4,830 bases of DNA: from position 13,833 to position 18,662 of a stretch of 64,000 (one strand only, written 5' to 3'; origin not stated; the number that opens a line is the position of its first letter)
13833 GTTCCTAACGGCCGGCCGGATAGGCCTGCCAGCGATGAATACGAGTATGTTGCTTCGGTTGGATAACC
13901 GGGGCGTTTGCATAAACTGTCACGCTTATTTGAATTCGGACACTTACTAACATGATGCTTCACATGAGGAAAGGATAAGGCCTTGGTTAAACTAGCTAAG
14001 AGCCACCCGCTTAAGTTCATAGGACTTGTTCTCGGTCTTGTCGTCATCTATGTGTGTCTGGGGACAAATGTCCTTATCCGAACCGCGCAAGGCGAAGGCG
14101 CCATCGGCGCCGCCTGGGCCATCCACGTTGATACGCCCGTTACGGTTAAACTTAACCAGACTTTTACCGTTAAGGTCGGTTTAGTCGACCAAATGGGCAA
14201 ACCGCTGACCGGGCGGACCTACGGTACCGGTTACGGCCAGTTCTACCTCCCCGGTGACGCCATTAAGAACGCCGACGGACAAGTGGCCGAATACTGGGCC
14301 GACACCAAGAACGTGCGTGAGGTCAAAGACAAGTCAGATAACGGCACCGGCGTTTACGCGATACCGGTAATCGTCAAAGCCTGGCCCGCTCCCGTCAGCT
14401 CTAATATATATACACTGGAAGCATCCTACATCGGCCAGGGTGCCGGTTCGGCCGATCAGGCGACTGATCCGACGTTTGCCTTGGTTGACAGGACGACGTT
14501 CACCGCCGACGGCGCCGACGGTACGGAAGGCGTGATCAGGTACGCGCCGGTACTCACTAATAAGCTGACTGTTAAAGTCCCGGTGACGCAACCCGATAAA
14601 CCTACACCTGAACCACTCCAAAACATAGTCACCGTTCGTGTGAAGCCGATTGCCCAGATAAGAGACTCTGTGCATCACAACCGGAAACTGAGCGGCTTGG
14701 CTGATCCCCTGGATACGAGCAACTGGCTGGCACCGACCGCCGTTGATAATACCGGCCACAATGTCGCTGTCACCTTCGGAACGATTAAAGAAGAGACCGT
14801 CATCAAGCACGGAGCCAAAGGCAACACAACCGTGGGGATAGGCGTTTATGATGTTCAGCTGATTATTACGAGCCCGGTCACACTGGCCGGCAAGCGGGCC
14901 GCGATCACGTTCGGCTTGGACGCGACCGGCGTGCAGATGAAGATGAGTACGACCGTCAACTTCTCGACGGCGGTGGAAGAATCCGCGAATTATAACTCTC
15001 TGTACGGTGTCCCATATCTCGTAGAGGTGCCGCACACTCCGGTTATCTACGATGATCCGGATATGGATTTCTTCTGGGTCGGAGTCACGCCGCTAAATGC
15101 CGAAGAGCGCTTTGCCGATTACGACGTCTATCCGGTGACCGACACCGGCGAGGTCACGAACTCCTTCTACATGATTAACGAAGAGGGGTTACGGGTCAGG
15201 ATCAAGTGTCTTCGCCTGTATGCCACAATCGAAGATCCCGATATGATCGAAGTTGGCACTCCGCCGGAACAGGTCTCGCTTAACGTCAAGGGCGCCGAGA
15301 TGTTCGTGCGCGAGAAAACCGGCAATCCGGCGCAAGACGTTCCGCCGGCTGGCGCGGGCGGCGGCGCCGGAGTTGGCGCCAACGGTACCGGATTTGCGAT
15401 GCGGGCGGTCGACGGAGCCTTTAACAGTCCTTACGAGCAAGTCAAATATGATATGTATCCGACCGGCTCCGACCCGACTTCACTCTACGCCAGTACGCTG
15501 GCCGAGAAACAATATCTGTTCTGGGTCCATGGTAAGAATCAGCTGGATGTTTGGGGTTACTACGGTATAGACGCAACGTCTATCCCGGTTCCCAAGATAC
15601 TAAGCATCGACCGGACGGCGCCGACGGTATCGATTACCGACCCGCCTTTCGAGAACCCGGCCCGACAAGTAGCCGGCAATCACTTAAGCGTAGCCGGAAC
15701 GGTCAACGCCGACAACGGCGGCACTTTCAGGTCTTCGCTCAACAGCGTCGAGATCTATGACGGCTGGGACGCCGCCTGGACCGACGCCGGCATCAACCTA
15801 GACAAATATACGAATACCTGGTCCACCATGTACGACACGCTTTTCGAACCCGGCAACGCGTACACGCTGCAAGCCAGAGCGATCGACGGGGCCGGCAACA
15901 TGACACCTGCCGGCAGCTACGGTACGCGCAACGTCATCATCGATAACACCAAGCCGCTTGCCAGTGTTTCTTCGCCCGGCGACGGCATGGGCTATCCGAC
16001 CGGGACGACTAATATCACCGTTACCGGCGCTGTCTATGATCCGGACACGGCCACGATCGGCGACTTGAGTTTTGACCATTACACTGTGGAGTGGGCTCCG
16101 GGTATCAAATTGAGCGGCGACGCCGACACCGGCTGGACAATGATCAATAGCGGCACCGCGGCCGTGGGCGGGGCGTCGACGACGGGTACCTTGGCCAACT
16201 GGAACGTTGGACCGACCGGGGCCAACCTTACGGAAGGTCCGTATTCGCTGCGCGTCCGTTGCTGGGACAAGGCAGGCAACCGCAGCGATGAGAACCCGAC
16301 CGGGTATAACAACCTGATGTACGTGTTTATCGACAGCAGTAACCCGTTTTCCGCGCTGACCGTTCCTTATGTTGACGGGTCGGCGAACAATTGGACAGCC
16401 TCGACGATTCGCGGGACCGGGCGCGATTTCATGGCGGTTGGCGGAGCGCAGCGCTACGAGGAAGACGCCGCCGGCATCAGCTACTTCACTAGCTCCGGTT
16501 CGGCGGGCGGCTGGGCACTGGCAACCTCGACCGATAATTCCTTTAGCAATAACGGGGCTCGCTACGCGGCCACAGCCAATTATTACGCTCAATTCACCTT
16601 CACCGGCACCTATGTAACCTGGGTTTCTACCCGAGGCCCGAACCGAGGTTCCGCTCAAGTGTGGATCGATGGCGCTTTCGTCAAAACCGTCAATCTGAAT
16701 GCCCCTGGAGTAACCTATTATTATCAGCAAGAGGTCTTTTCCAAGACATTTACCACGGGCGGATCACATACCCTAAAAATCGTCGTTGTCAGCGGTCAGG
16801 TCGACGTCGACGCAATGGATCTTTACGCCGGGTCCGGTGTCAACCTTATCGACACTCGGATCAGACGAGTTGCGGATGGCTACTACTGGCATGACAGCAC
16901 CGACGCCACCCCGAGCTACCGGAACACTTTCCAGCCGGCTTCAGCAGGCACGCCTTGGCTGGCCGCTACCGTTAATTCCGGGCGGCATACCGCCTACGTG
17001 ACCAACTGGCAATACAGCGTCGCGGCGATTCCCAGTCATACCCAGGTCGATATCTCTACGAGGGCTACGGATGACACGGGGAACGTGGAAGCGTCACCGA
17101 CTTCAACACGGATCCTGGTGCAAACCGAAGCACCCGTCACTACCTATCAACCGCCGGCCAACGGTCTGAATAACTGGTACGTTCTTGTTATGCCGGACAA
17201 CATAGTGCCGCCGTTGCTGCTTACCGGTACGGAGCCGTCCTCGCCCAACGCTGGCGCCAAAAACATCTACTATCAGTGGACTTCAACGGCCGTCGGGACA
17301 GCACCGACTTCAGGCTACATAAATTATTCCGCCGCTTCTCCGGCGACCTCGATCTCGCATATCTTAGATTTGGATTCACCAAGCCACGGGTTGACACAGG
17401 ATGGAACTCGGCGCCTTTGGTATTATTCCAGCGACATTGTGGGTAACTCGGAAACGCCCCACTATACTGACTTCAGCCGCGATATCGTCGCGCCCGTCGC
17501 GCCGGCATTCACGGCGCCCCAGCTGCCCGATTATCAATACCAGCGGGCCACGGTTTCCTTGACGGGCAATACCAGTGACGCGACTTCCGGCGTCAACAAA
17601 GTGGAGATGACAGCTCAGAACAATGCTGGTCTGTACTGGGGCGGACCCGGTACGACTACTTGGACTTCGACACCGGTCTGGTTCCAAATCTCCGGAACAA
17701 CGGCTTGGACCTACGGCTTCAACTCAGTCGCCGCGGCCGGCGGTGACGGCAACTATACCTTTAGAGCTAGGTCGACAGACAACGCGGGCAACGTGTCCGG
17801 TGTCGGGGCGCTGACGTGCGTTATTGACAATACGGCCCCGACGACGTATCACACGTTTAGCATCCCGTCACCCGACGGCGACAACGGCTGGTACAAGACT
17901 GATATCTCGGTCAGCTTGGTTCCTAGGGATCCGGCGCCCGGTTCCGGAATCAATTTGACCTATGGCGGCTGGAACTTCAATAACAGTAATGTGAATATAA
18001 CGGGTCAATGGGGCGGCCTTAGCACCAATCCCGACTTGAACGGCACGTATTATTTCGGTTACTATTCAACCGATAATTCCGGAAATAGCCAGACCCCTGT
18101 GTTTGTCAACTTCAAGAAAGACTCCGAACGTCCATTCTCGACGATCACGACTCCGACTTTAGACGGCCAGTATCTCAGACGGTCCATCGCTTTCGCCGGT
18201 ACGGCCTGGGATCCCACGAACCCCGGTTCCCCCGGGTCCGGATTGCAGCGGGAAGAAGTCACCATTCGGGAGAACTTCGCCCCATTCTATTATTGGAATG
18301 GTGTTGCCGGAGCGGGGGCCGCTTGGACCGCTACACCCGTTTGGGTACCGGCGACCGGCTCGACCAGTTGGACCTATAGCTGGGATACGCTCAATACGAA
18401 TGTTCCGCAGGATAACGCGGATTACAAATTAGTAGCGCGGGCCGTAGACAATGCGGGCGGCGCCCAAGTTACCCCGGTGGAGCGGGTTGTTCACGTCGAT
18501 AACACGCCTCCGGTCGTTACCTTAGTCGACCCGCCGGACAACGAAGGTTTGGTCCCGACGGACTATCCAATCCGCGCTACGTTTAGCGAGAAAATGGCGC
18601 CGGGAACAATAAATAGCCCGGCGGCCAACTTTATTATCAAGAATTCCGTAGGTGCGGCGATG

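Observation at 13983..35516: Single 21.5-kb ORF encoding a 7177-aa mosaic surface protein that ends in a multiheme cytochrome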

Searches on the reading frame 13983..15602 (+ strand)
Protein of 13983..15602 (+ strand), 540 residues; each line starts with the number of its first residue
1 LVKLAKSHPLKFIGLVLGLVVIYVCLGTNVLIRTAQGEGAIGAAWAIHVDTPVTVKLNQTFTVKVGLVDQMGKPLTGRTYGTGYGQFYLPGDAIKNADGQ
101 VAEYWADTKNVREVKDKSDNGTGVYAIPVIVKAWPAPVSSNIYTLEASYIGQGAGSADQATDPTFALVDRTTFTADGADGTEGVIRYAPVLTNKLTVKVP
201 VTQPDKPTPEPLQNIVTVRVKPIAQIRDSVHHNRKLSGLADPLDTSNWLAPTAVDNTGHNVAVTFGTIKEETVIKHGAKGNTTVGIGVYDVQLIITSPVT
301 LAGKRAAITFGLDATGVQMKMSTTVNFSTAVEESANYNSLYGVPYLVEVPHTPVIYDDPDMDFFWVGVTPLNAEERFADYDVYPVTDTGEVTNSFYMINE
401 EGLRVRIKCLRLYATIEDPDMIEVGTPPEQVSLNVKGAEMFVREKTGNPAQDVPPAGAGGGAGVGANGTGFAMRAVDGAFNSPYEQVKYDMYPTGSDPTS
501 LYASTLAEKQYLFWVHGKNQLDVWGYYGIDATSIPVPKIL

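Call 98: find_homologous_proteins(query=window:13983-15602:+, max_evalue=0.00001)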
Query window:13983-15602:+: 8000 candidates shared short words with the query, none scored E <= 0.00001.

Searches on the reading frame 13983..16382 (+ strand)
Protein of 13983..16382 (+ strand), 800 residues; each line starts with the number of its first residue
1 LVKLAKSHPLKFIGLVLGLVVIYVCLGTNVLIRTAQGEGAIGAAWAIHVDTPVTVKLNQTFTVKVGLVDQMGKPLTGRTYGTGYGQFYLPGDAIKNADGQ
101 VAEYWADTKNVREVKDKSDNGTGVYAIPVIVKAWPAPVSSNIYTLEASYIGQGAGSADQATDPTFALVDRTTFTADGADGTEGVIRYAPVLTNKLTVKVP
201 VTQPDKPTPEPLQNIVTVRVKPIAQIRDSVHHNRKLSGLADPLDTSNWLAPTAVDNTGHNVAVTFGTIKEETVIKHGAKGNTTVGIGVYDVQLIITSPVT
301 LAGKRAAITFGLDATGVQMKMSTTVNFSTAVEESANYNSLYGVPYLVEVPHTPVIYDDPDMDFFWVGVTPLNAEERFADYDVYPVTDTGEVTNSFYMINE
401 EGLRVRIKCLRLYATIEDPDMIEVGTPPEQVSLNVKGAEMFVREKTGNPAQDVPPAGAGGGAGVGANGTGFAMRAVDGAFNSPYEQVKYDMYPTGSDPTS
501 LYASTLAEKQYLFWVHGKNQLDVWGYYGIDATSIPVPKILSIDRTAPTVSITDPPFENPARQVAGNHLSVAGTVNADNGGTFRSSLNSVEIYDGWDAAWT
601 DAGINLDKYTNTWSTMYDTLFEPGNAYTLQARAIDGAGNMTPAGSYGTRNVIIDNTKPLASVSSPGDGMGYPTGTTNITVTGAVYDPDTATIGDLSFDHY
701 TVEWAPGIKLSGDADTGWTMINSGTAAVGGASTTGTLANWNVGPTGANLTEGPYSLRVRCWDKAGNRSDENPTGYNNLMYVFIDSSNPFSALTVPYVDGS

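Call 16: search_protein_families(library=pfam, proteins=[window:13983-16382:+], max_evalue=0.1)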
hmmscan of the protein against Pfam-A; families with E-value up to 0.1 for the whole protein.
window:13983-16382:+ (800 aa): 3 families
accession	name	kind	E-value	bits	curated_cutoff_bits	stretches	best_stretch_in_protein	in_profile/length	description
PF19077.6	Big_13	-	4e-06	27.7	27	1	693-772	16-95/102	Bacterial Ig-like domain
PF12245.14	Big_3_2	-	0.0057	17.3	23.3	0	747-769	91-112/122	Bacterial Ig-like domain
PF13750.12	Big_3_3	-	0.039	14.1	27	0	539-641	38-138/157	Bacterial Ig-like domain (group 3)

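Call 77: search_protein_families(library=ncbifam, proteins=[window:13983-16382:+], max_evalue=0.01)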
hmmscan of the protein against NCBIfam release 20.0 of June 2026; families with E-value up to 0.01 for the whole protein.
window:13983-16382:+ (800 aa): 1 family
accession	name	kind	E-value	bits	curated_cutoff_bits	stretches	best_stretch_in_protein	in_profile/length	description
NF047446.1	barrel_OmpL47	domain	1e-05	25.9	40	0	625-645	43-63/68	OmpL47-type beta-barrel domain-containing protein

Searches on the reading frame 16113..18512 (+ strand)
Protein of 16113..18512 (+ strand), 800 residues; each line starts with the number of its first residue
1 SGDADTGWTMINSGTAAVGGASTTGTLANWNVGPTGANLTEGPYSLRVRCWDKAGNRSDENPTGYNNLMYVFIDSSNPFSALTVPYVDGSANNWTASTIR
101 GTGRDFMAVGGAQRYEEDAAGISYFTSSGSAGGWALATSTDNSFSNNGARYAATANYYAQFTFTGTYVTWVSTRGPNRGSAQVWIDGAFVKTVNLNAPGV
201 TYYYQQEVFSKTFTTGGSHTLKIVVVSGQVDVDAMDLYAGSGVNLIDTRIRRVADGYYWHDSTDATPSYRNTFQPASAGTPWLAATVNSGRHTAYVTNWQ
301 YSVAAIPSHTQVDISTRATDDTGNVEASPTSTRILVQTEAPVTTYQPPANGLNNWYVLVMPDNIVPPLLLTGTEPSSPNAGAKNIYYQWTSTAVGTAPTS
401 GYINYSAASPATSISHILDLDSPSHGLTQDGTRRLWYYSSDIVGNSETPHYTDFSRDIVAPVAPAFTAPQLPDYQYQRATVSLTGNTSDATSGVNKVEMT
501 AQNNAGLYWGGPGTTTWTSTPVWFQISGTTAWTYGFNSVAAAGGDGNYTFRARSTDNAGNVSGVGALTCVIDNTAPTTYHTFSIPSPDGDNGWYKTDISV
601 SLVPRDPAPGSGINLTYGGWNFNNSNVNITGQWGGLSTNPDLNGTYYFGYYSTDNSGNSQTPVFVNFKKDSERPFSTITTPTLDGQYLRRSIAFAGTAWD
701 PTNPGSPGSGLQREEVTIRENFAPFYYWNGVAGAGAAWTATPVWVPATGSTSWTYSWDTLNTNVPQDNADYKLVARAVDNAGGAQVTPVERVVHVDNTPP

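Call 16: search_protein_families(library=pfam, proteins=[window:16113-18512:+], max_evalue=0.1)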
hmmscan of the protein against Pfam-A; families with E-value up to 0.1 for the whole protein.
window:16113-18512:+ (800 aa): 6 families
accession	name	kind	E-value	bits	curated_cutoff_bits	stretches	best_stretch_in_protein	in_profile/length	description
PF19077.6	Big_13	-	1.7e-06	28.9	27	2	532-573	62-102/102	Bacterial Ig-like domain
PF12245.14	Big_3_2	-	1.9e-05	25.3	23.3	0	543-573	92-122/122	Bacterial Ig-like domain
PF17996.7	CE2_N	-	0.00048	20.6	27.9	1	143-204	6-67/108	Carbohydrate esterase 2 N-terminal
PF18099.7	CBM_35_2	-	0.0097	16.4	23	1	182-233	56-108/112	Carbohydrate binding module (family 35)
PF15418.12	DUF4625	-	0.017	15.8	27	0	37-60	101-124/131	Domain of unknown function (DUF4625)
PF07495.19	Y_Y_Y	-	0.031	14.6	26.6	0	546-560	38-52/65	Y_Y_Y domain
